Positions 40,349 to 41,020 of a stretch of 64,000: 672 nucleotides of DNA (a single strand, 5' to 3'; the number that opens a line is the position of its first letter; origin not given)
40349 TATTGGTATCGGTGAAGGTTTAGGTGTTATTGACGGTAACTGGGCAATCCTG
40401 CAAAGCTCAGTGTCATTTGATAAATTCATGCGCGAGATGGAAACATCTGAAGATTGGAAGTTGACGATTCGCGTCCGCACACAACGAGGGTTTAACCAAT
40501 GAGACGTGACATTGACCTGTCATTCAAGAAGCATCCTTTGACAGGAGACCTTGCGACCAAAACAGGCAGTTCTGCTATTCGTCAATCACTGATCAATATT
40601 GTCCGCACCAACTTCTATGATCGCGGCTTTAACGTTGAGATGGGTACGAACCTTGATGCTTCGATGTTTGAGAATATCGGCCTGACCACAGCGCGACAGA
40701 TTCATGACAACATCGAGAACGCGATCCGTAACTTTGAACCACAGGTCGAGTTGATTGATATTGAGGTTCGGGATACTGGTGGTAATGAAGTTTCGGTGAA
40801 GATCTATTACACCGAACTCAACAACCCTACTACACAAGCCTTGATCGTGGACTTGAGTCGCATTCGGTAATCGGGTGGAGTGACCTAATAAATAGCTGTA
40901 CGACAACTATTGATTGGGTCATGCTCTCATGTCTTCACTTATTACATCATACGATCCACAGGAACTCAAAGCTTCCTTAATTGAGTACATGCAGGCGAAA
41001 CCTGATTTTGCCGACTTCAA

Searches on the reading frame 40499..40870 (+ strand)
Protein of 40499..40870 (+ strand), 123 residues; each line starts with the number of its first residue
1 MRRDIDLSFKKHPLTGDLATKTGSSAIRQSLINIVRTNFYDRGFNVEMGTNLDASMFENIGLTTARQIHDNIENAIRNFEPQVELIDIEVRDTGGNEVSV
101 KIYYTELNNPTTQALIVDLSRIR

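Call 34: search_protein_families(library=phrogs, proteins=[window:40499-40870:+], max_evalue=0.00001)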
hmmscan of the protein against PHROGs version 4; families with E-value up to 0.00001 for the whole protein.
window:40499-40870:+ (123 aa): 3 families
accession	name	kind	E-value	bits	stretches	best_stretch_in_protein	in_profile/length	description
phrog_261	-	tail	3.6e-37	129.8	1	2-122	22-144/312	baseplate wedge subunit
phrog_43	-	tail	8.4e-13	49.1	1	19-115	14-112/126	baseplate wedge subunit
phrog_37990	-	tail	2.1e-07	31.8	1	47-114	3-71/80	baseplate wedge subunit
